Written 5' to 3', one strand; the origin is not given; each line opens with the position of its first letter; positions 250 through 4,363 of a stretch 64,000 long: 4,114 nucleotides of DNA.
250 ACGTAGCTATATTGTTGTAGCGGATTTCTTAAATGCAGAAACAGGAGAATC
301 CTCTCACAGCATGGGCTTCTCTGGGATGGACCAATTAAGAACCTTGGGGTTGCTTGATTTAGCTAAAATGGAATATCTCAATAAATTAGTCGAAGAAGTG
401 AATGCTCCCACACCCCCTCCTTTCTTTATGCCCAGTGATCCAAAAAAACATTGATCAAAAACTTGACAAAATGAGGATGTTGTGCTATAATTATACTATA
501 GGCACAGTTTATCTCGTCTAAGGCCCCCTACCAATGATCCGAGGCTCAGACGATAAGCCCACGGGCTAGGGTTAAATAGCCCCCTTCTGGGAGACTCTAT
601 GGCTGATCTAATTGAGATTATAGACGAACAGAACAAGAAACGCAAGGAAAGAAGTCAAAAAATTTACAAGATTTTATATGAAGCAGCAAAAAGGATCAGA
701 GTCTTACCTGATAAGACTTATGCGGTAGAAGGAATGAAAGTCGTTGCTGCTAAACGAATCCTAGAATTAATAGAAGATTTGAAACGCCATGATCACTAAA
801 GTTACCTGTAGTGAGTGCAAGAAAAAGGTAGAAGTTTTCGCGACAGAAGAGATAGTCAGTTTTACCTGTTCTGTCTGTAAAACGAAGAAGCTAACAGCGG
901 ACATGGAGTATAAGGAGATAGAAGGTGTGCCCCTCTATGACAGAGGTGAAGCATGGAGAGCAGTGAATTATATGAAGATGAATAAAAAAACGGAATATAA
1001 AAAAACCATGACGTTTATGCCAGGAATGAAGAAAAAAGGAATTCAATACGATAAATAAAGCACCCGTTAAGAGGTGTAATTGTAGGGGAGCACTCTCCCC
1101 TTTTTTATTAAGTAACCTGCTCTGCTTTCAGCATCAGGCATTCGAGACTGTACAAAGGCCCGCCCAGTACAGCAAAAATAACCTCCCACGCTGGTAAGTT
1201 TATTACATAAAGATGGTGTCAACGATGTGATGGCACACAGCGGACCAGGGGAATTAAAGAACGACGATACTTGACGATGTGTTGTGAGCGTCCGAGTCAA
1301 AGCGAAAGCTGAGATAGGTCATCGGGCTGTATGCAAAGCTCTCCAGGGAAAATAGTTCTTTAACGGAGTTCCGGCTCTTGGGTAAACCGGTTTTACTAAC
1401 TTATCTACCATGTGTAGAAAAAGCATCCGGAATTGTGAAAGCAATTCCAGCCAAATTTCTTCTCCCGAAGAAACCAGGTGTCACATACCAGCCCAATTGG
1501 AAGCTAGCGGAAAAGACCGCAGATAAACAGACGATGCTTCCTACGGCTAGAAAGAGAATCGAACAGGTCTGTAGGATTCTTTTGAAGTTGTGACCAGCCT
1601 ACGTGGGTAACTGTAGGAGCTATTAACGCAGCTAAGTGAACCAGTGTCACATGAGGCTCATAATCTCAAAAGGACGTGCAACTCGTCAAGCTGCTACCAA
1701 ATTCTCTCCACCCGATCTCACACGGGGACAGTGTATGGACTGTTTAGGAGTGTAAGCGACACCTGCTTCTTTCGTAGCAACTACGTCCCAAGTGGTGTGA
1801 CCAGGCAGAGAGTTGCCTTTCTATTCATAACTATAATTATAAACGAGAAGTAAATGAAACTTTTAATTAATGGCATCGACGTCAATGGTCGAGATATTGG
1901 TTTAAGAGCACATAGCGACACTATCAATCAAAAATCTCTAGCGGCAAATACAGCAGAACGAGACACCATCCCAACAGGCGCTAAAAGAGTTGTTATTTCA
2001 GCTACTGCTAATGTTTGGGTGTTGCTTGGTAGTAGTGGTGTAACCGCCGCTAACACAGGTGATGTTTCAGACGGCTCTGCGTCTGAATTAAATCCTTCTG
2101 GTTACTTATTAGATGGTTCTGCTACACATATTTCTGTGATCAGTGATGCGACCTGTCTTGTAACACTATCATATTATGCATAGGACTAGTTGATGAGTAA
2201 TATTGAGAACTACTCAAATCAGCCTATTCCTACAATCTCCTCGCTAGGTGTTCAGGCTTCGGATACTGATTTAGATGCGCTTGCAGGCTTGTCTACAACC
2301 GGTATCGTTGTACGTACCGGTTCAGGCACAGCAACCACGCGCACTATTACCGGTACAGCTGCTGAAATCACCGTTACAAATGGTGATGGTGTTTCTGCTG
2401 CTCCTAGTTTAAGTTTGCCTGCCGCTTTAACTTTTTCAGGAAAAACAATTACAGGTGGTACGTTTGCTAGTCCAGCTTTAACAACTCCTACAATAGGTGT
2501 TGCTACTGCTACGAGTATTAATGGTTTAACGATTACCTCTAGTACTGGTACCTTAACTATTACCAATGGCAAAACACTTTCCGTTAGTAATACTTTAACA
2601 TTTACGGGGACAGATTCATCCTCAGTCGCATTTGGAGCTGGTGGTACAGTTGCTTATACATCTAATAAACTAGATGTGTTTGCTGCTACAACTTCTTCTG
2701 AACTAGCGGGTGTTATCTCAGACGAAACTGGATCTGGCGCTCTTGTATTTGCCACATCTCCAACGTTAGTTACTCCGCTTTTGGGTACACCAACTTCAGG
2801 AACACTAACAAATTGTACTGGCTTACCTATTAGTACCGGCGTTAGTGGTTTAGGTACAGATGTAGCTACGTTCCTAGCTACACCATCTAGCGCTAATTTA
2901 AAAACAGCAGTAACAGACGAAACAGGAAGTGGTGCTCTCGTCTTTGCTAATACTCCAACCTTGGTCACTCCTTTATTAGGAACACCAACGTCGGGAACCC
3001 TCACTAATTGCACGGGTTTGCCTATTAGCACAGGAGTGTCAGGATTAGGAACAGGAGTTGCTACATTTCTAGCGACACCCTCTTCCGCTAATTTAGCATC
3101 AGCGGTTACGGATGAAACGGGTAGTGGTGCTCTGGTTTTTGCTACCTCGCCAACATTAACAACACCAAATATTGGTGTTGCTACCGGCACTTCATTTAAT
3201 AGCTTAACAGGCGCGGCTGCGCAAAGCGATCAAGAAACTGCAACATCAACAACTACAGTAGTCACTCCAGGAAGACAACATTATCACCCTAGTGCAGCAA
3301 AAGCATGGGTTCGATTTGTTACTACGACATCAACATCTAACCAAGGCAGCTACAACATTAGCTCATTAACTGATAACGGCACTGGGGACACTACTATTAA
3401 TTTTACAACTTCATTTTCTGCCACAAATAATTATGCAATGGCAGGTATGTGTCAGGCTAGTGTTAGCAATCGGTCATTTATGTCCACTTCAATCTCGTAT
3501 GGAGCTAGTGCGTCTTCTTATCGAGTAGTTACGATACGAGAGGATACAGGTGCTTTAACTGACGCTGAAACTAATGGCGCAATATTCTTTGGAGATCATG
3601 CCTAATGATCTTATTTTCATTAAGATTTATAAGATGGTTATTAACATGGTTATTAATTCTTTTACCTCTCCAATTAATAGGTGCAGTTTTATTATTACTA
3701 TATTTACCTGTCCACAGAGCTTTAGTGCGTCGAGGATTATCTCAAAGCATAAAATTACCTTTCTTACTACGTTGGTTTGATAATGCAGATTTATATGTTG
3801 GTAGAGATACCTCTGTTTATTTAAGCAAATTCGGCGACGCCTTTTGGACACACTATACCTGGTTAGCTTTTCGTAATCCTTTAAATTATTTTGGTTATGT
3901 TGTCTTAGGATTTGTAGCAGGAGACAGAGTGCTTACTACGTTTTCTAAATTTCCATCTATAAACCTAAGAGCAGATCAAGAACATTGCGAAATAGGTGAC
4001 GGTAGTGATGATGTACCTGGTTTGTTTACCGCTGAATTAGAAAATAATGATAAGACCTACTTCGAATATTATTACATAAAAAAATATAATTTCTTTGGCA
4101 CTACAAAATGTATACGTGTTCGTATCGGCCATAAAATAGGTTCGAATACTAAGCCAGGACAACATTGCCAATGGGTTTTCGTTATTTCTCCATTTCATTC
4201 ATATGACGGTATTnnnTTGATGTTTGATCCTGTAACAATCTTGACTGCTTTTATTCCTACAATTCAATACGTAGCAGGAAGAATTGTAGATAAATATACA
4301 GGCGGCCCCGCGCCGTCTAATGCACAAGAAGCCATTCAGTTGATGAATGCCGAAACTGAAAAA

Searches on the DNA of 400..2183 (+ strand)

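Call 4: search_rna_families(source=window, start=400, end=2000, threshold=evalue, max_evalue=10, show_alignments=3)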
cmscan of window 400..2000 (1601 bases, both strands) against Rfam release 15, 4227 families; matches with E-value up to 10: 6.
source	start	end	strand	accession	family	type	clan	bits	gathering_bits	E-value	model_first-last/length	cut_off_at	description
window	954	1022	+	RF00208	snoR72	Gene; snRNA; snoRNA; CD-box;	-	24.5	43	1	1-87/87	no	Small nucleolar RNA R72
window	999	1079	-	RF01401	rseX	Gene; sRNA;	-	22.7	50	5.9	1-94/94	no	rseX Hfq binding RNA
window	1106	1156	+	RF02979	freshwater-1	Gene; sRNA;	-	16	72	2.7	1-62/62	no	freshwater-1 RNA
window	426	462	-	RF01642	ceN54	Gene; snRNA; snoRNA; CD-box;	-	15.2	60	5.6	1-68/68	no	Caenorhabditis snoRNA ceN54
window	638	676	-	RF00457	IRES_mnt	Cis-reg; IRES;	-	12.2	100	3.3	1-203/203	no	Mnt IRES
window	1838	1981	-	RF02189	ST7-OT4_3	Gene; lncRNA;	-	11.6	50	7.4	171-302/302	no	ST7 overlapping transcript 4 conserved region 3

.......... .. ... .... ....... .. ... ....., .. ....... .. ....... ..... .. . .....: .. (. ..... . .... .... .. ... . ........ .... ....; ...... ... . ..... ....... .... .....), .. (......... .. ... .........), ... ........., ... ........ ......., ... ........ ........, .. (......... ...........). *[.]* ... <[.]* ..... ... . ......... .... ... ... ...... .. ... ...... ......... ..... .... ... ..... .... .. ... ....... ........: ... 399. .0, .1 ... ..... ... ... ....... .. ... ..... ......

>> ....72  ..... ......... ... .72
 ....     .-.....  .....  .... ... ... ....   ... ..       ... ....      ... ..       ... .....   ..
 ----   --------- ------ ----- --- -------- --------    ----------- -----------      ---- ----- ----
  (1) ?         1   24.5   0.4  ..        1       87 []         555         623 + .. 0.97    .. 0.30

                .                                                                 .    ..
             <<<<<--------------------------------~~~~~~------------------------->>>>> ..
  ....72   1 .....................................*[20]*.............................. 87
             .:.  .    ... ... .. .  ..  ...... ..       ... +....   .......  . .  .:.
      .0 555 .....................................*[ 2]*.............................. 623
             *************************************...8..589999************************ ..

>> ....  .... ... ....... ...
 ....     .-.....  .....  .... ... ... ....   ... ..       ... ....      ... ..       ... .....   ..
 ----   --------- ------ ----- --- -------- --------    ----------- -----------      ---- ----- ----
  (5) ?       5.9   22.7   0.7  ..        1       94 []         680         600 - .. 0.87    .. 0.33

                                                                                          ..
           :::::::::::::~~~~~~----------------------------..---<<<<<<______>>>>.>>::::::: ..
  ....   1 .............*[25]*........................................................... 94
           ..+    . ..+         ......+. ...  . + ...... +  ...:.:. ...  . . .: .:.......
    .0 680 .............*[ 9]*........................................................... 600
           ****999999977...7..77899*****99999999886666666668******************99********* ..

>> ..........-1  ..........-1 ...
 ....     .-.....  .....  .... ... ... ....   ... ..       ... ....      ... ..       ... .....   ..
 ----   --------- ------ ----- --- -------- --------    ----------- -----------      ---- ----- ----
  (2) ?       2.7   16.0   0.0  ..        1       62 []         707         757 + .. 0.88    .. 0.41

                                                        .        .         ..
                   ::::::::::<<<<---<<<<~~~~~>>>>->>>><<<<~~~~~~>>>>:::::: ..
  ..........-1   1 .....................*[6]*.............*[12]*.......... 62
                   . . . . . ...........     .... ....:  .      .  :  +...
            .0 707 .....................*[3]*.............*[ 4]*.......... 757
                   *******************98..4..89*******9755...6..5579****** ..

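Call 9: search_dna_similar(query=window:1060-1860:+, collection=phages, mode=distant, max_evalue=0.01)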
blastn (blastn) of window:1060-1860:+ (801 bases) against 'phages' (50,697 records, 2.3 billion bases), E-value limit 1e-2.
No match.

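Call 40: search_rna_families(sources=[L016, L004, L013], threshold=evalue, max_evalue=1)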
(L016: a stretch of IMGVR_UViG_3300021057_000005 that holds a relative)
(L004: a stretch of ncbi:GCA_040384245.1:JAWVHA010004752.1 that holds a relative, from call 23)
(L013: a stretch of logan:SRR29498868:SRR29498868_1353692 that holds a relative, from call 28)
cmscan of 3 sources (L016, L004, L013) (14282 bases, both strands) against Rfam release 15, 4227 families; matches with E-value up to 1: 2.
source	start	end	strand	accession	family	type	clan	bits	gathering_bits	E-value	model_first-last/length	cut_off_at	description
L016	329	385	-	RF03956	mir-737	Gene; miRNA;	-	29.5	60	0.25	1-63/63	no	mir-737 microRNA precursor family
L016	1528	1679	-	RF03984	MIR2933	Gene; miRNA;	-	25.9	70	0.083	1-112/112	no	MIR2933 microRNA precursor family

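Call 63: build_rna_model(alignment_id=A4)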
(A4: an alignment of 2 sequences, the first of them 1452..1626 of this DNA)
Model R1 built from alignment A4 (2 sequences, 178 columns); structure: RNAalifold consensus.
model positions 178; base pairs 46; branch points 3; effective number of sequences 0.82; information 0.589 bits per position. Calibrated on 0.2 Mb of random sequence (short: E-values are rough).
structure used (alignment columns):
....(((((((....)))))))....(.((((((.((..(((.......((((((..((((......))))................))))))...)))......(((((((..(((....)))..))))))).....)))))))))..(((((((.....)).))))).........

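Call 64: search_with_rna_model(model_id=R1, sources=[window, L001, L002, L003, L004, L006, L007, L013, L014, L015, L016, L022, L023, L026, L028, L029, L030, L031], max_evalue=10)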
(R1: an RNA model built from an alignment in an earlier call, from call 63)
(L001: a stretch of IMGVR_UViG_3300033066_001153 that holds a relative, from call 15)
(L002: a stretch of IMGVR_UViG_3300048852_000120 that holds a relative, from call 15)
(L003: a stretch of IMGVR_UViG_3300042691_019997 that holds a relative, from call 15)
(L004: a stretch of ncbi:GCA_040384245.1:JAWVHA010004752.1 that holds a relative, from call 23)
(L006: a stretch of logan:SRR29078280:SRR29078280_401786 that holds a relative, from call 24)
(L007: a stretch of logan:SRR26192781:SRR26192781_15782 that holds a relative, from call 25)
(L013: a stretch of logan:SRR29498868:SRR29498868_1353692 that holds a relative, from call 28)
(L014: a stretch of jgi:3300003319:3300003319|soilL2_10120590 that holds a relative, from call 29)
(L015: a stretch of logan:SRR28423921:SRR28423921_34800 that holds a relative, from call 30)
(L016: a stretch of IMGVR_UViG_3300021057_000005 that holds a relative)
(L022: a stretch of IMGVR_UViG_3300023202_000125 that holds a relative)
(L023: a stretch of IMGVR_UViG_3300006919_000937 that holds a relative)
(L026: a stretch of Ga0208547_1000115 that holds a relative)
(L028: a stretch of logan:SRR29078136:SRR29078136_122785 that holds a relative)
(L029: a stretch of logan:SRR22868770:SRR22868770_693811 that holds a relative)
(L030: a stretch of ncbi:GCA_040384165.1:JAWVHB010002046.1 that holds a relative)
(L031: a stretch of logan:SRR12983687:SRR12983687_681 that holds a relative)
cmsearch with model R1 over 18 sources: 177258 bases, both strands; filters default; matches with E-value up to 10: 4.
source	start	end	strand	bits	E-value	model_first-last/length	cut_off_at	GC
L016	2190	2366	-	219.6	2.5e-43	1-178/178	no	0.47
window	1452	1626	+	214.6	2.6e-42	1-178/178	no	0.46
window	49120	49294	+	214.6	2.6e-42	1-178/178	no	0.46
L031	6397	6456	+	9.1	4.9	1-178/178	no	0.43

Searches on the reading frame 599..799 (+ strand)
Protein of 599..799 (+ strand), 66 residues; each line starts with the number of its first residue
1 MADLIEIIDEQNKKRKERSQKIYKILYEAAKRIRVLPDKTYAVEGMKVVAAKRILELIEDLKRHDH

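Call 12: search_protein_families(library=phrogs, proteins=[window:599-799:+], max_evalue=0.001)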
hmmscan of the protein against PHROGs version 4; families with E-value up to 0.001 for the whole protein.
window:599-799:+ (66 aa): 0 families

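Call 70: search_protein_families(library=pfam, proteins=[window:599-799:+], max_evalue=0.1)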
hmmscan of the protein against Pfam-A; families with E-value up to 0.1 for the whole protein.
window:599-799:+ (66 aa): 1 family
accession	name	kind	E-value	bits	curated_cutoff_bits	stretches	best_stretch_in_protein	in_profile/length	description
PF04425.17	Bul1_N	-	0.027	13.7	28.7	1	11-63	363-415/451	Bul1 N terminus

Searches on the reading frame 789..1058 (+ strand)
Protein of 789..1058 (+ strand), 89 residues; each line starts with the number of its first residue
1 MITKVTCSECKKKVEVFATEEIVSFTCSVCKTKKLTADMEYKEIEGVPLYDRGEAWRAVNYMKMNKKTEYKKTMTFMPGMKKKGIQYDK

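Call 12: search_protein_families(library=phrogs, proteins=[window:789-1058:+], max_evalue=0.001)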
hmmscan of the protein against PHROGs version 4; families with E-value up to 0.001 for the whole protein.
window:789-1058:+ (89 aa): 0 families

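Call 16: find_related_loci(query=window:789-1058:+, collection=viral_contigs, flank=4000)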
Query window:789-1058:+ (89 aa) in viral_contigs; peptide patterns used: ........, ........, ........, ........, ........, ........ (x = any residue, [..] = any of these).
1 stretches matched a pattern, but none encodes a relative of the query by tblastn (E <= 1e-3).

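Call 70: search_protein_families(library=pfam, proteins=[window:789-1058:+], max_evalue=0.1)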
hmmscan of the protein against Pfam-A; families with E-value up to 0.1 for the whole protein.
window:789-1058:+ (89 aa): 5 families
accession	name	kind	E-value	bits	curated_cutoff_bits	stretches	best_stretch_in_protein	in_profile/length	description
PF18439.7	zf_UBZ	-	0.024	14.7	25.6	0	4-20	2-18/32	Ubiquitin-Binding Zinc Finger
PF13248.11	Zn_ribbon_3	-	0.034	14.1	27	0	4-15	2-13/26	zinc-ribbon domain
PF24042.1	DUF7351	-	0.043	14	31.2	1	6-44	3-41/177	Domain of unknown function (DUF7351)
PF25304.1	WH_eIF2D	-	0.051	14.2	27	0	66-85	46-65/92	eIF2D winged helix domain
PF23547.1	Zn_ribbon_FGT1_1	-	0.074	13.1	27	0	4-33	2-29/35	FORGETTER1 first zinc ribbon domain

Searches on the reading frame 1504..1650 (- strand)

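Call 70: search_protein_families(library=pfam, proteins=[window:1504-1650:-], max_evalue=0.1)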
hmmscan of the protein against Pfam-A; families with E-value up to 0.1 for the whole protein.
window:1504-1650:- (48 aa): 1 family
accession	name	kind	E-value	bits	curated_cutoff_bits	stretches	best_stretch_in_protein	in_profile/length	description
PF09713.15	A_thal_3526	-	0.07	13.9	27.8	1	7-31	25-49/53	Plant protein 1589 of unknown function (A_thal_3526)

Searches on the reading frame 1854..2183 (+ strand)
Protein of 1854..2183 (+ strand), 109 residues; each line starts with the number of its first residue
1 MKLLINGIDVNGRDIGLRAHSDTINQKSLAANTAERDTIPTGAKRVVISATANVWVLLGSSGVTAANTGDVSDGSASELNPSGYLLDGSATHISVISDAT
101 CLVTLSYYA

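Call 12: search_protein_families(library=phrogs, proteins=[window:1854-2183:+], max_evalue=0.001)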
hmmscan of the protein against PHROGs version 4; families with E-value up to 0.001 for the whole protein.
window:1854-2183:+ (109 aa): 0 families

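Call 15: find_related_loci(query=window:1854-2183:+, collection=viral_contigs, flank=4000)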
Query window:1854-2183:+ (109 aa) in viral_contigs; peptide patterns used: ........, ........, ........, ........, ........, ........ (x = any residue, [..] = any of these).
14 stretches matched a pattern; 3 encode a relative of the query (tblastn E <= 1e-3); 3 distinct loci.
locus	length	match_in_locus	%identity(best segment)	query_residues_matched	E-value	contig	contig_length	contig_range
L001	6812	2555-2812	45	21-108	1e-18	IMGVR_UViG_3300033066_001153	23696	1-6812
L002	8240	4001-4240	41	27-108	1e-16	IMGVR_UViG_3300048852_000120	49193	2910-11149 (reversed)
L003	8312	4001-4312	41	5-108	2e-14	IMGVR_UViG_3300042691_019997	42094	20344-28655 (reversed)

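Call 21: find_homologous_proteins(query=window:1854-2183:+)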
Query window:1854-2183:+ (109 aa): 13 proteins with E <= 0.001 among 19 candidates.
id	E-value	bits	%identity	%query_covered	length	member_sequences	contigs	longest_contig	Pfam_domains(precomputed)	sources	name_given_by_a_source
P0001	1.1e-61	223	100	100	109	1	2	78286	-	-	-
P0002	8.1e-37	143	69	96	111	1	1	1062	-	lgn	-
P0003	1.7e-29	120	59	99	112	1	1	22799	-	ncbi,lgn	-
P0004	1.9e-28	116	61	96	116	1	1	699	-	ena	-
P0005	4.5e-27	112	59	96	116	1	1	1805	-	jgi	-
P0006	1.2e-21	95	55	88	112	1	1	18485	-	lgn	-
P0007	1.3e-20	91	55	84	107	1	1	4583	-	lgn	-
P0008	8.8e-18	82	48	89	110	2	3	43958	-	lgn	-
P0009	1.6e-13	69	48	78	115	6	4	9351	-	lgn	-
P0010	2.4e-10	58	48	99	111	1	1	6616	-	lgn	-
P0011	9.5e-9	53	35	95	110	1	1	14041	-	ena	-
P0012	1.4e-8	53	47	78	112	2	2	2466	-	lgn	-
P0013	4.3e-8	51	44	81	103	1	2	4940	-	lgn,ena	-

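Call 23: find_encoding_contigs(protein=P0003, flank=5000, max_places=3)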
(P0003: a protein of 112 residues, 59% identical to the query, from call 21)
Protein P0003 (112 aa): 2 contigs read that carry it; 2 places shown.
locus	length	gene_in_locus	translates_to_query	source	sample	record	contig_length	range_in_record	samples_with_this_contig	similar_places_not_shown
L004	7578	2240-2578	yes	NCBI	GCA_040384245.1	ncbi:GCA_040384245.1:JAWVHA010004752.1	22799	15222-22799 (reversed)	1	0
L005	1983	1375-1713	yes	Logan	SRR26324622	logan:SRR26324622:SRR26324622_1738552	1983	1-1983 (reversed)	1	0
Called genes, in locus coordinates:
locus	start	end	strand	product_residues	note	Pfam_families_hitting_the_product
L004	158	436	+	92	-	-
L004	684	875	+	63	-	-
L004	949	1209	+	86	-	-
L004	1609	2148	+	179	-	PF24027:DUF7338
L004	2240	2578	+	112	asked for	-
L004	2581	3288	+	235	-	-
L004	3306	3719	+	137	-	-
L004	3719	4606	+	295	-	-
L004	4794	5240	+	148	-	-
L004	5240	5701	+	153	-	-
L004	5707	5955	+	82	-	-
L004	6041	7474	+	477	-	PF22530:Terminase-T7_RNaseH-like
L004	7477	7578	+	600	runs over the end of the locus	-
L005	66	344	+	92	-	-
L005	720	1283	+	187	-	PF24027:DUF7338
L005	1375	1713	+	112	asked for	-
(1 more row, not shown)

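Call 24: find_encoding_contigs(protein=P0006, flank=5000, max_places=3)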
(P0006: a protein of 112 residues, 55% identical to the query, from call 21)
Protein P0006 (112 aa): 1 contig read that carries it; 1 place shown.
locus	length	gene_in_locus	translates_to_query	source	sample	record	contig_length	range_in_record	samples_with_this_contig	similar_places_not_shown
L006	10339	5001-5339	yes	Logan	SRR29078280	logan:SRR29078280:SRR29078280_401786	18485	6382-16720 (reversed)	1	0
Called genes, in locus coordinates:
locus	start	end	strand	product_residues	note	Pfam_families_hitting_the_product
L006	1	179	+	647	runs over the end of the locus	?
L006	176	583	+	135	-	PF05257:CHAP (faint)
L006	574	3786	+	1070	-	-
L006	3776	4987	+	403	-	-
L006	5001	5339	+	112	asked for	-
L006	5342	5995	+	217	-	-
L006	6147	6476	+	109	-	-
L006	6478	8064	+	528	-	-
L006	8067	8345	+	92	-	-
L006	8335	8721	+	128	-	-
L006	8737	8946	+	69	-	-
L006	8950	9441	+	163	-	PF20901:Sf6_terminase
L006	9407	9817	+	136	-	-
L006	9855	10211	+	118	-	PF18909:dGTP_diPhyd_N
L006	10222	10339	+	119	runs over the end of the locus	PF02945:Endonuclease_7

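Call 25: find_encoding_contigs(protein=P0008, flank=5000, max_places=3)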
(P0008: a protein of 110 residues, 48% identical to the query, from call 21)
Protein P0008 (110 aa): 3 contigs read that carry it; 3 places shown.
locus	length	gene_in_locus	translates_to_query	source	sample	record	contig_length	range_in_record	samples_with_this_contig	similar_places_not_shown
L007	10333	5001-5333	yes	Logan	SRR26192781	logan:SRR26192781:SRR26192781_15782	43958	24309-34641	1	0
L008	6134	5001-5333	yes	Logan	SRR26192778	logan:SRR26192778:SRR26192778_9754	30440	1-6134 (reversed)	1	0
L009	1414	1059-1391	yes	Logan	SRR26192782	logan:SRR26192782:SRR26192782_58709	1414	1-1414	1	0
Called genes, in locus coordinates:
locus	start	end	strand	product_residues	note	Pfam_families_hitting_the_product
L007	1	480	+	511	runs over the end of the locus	-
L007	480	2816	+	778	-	-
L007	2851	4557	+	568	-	-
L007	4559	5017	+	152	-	-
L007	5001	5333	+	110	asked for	-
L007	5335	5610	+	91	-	-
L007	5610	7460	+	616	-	PF18454:Mtd_N, PF19264:DUF5907 (faint)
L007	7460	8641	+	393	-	-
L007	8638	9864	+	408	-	-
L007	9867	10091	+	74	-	-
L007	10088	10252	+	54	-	-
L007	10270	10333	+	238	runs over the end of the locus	PF00574:CLP_protease (weak)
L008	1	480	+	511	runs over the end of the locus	-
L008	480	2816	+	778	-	-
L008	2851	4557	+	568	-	-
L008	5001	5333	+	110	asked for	-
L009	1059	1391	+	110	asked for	-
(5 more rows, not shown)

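Call 26: find_encoding_contigs(protein=P0001, flank=5000, max_places=3)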
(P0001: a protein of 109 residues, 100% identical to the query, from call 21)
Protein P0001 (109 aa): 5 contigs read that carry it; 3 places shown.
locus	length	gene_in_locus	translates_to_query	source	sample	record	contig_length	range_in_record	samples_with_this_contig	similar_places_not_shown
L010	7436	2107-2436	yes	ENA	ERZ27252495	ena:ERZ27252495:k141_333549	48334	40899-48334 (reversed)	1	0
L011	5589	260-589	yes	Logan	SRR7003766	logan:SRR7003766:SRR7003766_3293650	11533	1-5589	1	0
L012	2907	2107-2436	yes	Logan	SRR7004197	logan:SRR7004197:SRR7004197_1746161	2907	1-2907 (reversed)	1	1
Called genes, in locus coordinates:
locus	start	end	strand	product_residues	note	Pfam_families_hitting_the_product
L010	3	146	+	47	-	?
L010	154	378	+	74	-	-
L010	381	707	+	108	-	-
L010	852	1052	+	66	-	-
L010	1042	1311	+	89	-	-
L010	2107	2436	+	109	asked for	-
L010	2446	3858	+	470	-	-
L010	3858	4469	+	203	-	PF24027:DUF7338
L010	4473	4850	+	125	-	-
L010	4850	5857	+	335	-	-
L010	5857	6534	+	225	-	-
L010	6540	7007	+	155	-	-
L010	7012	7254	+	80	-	-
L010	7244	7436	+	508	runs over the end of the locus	PF22530:Terminase-T7_RNaseH-like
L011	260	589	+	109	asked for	-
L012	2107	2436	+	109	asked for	-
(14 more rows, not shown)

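Call 28: find_encoding_contigs(protein=P0002, flank=5000, max_places=3)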
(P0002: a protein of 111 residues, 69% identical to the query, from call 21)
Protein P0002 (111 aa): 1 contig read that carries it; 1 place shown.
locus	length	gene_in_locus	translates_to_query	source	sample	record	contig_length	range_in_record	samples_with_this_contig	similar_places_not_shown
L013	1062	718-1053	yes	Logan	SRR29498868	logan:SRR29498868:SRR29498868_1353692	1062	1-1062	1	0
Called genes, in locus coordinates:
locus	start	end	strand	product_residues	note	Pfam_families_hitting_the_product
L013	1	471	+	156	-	?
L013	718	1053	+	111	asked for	-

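Call 29: find_encoding_contigs(protein=P0005, flank=5000, max_places=3)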
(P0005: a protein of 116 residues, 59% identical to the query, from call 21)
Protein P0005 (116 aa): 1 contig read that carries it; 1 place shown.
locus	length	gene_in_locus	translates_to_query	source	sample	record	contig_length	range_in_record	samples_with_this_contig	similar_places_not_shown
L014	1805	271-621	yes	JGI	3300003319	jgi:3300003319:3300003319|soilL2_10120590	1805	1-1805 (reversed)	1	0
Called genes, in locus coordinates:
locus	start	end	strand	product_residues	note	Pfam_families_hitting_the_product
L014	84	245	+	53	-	-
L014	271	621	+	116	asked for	-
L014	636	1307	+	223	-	-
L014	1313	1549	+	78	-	-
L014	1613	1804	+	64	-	?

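Call 30: find_encoding_contigs(protein=P0007, flank=5000, max_places=3)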
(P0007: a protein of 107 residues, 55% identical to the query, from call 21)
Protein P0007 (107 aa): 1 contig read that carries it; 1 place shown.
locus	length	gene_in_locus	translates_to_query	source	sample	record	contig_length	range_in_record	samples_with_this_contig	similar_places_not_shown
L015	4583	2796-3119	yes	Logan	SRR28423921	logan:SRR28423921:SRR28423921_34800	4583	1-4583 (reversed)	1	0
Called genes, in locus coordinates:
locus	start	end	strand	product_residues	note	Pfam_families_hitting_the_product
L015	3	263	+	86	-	?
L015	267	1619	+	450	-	-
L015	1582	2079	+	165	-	-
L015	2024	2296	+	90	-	-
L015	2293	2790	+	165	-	-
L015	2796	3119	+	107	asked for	-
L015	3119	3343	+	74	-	-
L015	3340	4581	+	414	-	?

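Call 70: search_protein_families(library=pfam, proteins=[window:1854-2183:+], max_evalue=0.1)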
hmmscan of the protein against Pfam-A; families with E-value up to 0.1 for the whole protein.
window:1854-2183:+ (109 aa): 0 families

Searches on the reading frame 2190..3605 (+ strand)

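Call 12: search_protein_families(library=phrogs, proteins=[window:2190-3605:+], max_evalue=0.001)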
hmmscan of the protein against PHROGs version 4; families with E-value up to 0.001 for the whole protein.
window:2190-3605:+ (471 aa): 3 families
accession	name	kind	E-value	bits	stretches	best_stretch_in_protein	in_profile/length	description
phrog_6002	-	head and packaging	2.1e-34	119.3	2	85-214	494-627/1183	virion structural protein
phrog_697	-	head and packaging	4.5e-10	38.5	1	15-101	169-250/2079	structural protein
phrog_11355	-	tail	1.8e-08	35.5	1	364-463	24-126/131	tail fiber protein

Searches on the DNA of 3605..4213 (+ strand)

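Call 87: search_rna_families(sources=[L030, L031, L022, L023, L028, L029], threshold=evalue, max_evalue=0.1)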
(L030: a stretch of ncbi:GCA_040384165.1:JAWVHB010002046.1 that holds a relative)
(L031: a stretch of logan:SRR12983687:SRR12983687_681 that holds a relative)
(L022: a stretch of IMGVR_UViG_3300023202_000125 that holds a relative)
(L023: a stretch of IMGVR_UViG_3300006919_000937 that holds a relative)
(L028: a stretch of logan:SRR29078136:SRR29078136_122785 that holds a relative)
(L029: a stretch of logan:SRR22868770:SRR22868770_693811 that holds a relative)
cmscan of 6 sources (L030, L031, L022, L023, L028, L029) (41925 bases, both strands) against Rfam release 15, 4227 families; matches with E-value up to 0.1: 2.
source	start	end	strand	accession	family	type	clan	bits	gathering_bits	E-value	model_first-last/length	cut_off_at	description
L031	4799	4870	+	RF00005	tRNA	Gene; tRNA;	CL00001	54.2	29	4.6e-09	1-71/71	no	tRNA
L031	4880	4960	+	RF00005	tRNA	Gene; tRNA;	CL00001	40.8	29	2.3e-05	1-71/71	no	tRNA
